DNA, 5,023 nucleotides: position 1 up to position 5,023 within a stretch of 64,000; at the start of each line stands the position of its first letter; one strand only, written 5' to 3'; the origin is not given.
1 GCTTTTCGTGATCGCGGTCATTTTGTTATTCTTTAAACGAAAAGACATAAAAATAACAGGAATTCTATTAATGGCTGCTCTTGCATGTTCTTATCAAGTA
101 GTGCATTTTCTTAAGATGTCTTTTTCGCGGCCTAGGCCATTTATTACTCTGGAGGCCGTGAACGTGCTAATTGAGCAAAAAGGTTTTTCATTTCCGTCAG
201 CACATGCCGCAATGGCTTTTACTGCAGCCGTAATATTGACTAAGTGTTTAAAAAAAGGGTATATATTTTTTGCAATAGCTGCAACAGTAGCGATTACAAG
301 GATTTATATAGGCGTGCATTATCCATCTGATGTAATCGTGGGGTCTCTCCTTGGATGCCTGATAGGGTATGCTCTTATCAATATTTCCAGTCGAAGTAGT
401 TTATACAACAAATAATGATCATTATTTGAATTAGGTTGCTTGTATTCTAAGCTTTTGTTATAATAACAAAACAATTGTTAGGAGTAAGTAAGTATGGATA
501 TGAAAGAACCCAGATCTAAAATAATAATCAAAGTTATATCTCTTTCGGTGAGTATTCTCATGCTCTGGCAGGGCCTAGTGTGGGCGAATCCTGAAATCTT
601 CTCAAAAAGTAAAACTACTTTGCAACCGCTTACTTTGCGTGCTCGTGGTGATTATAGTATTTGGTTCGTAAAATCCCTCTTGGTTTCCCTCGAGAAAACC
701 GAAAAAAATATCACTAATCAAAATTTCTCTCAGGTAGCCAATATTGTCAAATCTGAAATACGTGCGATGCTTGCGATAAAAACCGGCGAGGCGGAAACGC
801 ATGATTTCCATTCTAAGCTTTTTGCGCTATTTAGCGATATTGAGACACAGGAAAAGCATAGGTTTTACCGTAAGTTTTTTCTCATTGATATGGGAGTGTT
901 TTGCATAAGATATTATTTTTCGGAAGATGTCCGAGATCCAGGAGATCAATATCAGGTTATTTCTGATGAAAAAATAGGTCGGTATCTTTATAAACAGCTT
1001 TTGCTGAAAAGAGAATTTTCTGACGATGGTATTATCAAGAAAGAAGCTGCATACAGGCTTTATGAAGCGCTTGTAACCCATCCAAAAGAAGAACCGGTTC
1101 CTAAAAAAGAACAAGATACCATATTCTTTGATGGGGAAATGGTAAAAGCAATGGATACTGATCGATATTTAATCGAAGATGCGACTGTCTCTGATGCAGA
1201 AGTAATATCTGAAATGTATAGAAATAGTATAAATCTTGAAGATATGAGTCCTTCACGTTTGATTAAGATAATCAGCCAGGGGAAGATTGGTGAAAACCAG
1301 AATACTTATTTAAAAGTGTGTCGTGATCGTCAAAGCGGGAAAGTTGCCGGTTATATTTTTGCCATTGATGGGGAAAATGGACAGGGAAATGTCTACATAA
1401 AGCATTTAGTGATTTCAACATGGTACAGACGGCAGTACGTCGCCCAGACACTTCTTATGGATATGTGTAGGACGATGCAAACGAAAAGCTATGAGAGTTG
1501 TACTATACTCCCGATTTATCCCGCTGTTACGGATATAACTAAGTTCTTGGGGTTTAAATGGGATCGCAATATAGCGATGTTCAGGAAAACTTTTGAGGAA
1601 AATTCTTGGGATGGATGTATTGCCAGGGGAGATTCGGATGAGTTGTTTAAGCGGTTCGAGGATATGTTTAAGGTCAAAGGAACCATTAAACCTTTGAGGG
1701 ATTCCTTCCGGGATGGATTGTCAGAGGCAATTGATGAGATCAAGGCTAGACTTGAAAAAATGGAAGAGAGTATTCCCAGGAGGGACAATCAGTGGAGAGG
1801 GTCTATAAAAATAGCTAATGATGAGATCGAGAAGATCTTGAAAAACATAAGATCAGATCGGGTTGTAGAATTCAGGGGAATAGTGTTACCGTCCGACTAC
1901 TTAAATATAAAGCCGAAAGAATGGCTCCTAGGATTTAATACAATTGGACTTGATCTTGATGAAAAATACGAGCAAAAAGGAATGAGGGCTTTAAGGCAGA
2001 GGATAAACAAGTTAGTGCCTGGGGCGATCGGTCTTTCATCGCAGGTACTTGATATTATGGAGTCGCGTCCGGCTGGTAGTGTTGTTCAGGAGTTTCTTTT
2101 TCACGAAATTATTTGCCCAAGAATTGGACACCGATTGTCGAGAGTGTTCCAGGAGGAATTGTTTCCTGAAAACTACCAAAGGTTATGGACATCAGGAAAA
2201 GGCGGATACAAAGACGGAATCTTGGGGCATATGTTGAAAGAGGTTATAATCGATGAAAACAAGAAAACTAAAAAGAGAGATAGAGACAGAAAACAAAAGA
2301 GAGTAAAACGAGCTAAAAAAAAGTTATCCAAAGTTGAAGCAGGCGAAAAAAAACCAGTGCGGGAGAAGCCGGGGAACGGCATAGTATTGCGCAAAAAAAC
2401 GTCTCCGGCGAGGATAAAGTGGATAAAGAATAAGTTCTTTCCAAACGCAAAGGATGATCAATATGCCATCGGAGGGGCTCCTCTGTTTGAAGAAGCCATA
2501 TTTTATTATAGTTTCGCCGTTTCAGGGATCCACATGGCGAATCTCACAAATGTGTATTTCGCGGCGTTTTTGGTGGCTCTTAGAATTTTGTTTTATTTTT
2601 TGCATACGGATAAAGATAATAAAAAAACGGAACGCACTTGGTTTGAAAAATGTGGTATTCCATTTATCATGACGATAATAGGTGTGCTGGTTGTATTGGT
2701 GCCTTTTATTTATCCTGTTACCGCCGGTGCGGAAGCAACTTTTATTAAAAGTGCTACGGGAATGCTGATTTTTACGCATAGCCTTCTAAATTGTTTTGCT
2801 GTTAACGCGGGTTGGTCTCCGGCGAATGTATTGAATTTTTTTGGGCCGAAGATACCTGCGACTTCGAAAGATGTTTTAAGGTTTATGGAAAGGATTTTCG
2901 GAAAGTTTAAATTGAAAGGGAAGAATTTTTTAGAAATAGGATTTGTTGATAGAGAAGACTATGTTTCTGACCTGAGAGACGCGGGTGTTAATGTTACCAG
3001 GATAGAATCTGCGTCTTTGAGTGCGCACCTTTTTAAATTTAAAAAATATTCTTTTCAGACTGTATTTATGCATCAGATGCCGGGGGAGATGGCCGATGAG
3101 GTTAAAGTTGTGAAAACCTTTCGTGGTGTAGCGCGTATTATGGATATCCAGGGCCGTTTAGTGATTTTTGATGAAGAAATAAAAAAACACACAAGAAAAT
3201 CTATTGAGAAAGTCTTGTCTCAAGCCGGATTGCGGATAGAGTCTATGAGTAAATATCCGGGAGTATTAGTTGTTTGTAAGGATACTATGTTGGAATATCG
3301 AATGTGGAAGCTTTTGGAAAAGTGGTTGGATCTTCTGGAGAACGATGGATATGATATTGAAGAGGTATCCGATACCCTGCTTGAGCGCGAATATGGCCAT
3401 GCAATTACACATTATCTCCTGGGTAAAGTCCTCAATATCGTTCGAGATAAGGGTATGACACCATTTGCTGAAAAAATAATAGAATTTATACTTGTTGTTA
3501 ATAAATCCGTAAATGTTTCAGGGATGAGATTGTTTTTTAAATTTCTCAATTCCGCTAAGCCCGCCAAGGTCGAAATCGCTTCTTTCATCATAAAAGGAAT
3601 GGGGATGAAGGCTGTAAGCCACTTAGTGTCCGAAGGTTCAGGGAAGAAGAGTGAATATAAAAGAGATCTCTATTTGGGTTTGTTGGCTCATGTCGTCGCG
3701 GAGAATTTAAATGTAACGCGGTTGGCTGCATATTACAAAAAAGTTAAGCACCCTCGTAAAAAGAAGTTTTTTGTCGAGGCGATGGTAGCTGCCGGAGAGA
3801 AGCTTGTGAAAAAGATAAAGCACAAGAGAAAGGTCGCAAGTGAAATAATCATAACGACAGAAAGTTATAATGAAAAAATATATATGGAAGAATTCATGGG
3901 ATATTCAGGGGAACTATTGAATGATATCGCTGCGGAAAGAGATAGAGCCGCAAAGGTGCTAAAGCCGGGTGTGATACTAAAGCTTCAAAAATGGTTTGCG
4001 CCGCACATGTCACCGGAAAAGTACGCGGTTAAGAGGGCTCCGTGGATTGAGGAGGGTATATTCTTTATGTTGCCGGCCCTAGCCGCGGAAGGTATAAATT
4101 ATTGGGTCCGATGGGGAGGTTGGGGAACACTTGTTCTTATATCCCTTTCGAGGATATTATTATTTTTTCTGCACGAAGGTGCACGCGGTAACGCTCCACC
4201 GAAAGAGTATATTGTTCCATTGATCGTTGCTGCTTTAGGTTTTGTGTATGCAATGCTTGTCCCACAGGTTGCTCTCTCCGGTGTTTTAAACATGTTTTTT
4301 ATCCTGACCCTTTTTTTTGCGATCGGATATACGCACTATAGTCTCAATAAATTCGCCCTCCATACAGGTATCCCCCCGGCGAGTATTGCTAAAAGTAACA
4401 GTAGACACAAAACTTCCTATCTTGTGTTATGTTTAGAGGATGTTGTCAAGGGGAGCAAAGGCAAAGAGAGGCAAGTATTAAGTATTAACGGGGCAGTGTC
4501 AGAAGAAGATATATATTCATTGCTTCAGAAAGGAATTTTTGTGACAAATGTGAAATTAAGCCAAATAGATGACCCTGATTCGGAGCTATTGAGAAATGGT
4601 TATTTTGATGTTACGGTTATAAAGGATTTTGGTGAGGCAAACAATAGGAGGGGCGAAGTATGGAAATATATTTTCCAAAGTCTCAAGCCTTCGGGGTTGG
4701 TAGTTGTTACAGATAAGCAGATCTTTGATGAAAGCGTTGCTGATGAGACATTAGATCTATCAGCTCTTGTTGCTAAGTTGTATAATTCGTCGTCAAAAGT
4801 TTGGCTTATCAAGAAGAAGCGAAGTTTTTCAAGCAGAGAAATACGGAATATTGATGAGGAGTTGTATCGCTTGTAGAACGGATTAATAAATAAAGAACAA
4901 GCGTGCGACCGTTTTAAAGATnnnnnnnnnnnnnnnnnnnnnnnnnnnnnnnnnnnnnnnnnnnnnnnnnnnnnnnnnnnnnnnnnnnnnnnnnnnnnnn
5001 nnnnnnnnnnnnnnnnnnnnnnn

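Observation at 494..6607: Three-gene plus-strand cluster led by a 1460-aa GNAT/methyltransferase-like membrane protein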

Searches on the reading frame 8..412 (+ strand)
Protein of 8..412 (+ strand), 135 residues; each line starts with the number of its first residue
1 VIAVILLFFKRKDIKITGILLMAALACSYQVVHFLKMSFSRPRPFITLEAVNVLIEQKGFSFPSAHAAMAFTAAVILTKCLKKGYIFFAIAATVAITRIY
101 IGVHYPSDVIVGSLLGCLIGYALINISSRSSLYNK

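Call 3: search_protein_families(library=pfam, proteins=[window:8-412:+], max_evalue=1)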
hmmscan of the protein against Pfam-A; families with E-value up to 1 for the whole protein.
window:8-412:+ (135 aa): 6 families
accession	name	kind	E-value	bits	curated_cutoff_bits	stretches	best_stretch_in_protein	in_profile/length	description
PF01569.27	PAP2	-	1.1e-23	83.9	27.2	1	20-128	4-126/130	PAP2 superfamily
PF14378.12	PAP2_3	-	1.8e-10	41.4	27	1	54-120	119-188/190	PAP2 superfamily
PF14360.12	PAP2_C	-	0.0056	17.7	27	1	64-119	8-68/74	PAP2 superfamily C-terminal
PF02681.20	DUF212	-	0.013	16.1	26.5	1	51-100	33-80/126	Divergent PAP2 family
PF12435.13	DUF3678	-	0.03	14.2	23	1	16-34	3-23/35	Protein of unknown function (DUF3678)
PF17259.7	DUF5325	-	0.085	13.1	25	1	80-114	3-35/61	Family of unknown function (DUF5325)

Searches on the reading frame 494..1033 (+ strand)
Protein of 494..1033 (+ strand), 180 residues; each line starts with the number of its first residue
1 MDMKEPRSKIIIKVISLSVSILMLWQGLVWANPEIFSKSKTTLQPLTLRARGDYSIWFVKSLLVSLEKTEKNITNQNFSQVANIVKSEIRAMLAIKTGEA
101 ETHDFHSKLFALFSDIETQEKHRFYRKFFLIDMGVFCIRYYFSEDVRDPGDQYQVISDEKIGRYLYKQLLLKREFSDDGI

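Call 23: search_protein_families(library=pfam, proteins=[window:494-1033:+], max_evalue=10)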
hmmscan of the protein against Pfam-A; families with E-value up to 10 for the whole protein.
window:494-1033:+ (180 aa): 0 families

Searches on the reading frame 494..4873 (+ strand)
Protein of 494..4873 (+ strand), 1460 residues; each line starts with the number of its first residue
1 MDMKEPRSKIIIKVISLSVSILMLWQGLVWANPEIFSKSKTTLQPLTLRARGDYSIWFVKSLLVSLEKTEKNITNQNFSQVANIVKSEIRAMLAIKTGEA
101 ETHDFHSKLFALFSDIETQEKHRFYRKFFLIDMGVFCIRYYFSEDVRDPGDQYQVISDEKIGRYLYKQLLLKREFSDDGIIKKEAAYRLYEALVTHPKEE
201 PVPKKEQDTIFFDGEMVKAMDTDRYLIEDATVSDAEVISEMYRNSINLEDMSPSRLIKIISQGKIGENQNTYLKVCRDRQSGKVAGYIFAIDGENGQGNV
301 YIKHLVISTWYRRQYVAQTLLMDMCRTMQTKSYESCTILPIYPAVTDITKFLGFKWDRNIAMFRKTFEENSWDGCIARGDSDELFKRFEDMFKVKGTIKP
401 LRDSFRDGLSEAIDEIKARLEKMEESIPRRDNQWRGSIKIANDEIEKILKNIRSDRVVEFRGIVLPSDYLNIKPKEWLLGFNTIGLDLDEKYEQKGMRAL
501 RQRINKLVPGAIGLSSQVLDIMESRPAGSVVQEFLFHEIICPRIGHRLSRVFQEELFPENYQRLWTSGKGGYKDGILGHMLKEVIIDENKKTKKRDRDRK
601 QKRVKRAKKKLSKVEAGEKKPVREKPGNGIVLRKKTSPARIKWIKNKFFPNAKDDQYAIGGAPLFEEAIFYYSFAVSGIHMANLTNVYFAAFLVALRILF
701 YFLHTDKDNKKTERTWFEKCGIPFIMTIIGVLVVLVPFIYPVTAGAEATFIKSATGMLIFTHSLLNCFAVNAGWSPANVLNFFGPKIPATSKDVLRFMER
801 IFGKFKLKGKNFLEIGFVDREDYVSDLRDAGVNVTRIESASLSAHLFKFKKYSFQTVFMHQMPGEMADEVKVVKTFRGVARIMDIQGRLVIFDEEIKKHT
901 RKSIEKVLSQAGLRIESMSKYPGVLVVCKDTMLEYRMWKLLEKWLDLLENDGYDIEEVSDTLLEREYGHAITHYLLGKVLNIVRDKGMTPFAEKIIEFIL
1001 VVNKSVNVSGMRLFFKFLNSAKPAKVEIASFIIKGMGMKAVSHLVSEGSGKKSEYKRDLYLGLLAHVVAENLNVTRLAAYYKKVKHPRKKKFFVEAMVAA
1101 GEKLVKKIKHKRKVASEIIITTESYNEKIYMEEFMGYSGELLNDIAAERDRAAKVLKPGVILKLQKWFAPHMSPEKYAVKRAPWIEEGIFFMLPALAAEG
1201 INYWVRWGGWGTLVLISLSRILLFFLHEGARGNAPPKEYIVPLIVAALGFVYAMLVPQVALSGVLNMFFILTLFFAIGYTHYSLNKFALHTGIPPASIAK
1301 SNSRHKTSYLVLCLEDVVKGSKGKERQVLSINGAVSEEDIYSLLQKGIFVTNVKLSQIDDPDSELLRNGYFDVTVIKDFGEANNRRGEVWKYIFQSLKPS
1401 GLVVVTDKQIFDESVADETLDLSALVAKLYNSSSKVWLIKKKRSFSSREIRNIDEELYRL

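Call 3: search_protein_families(library=pfam, proteins=[window:494-4873:+], max_evalue=1)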
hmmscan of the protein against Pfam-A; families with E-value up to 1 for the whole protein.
window:494-4873:+ (1460 aa): 4 families
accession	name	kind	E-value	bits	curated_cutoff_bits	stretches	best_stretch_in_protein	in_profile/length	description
PF13673.13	Acetyltransf_10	-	0.0072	16.7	23.6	1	269-334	29-86/128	Acetyltransferase (GNAT) domain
PF05767.17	Pox_A14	-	0.0077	16.8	27.7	1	687-737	15-65/93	Poxvirus virion envelope protein A14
PF00583.31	Acetyltransf_1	-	0.016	15.9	20.7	1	278-333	38-93/116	Acetyltransferase (GNAT) family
PF06569.16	DUF1128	-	0.31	11.6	27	0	1438-1460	47-69/71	Protein of unknown function (DUF1128)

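Call 4: search_protein_families(library=ncbifam, proteins=[window:494-4873:+], max_evalue=1)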
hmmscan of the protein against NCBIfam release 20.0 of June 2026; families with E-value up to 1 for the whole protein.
window:494-4873:+ (1460 aa): 1 family
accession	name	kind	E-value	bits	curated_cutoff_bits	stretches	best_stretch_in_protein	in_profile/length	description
NF043040.1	corrin_prot_MT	hypoth_equivalog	0.094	12.1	180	0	846-903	102-159/216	corrinoid protein-associated methyltransferase CpaM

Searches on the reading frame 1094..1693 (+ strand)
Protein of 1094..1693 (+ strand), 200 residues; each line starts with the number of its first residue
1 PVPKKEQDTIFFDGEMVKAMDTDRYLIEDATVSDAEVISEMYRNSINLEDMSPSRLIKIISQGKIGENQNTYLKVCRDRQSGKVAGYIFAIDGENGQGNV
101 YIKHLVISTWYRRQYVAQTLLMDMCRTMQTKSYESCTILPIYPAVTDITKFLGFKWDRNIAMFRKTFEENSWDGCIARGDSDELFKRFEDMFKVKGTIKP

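Call 23: search_protein_families(library=pfam, proteins=[window:1094-1693:+], max_evalue=10)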
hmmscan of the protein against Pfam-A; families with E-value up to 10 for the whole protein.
window:1094-1693:+ (200 aa): 2 families
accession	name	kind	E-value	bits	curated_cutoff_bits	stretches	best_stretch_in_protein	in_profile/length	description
PF13673.13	Acetyltransf_10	-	0.00064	20.1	23.6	1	68-134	28-86/128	Acetyltransferase (GNAT) domain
PF00583.31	Acetyltransf_1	-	0.0018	19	20.7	1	78-134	38-94/116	Acetyltransferase (GNAT) family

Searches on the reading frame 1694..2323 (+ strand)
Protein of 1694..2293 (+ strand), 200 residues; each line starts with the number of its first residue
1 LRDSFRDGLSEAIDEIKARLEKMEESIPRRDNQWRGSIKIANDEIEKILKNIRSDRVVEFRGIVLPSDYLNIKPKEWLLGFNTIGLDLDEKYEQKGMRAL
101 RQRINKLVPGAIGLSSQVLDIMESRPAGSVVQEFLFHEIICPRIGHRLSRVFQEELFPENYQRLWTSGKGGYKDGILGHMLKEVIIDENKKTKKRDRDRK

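Call 23: search_protein_families(library=pfam, proteins=[window:1694-2293:+], max_evalue=10)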
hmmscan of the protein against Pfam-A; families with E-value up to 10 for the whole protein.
window:1694-2293:+ (200 aa): 0 families

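Call 99: search_solved_structures(query=A6, max_evalue=10, show_alignments=1)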
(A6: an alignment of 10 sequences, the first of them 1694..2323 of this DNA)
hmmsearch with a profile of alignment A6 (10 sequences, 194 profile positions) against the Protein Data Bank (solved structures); distinct sequences matched with E-value up to 10: 0.

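Call 100: search_protein_families(library=pfam, alignment_id=A6, max_evalue=10)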
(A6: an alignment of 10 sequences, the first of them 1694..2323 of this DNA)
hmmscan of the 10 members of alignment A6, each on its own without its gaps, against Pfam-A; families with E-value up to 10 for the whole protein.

A. member 1, window:1694-2323:+ (210 aa): 0 families

B. families by the number of members that match (of 10 scanned): 5 families
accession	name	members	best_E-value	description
PF15567.11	Imm35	2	0.0017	Immunity protein 35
PF06200.19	tify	1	0.098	tify domain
PF07971.18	Glyco_hydro_92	1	0.16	Glycosyl hydrolase family 92 catalytic domain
PF10263.15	SprT-like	1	0.22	SprT-like family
PF16049.10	Antimicrobial24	1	3.2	Frog antimicrobial peptide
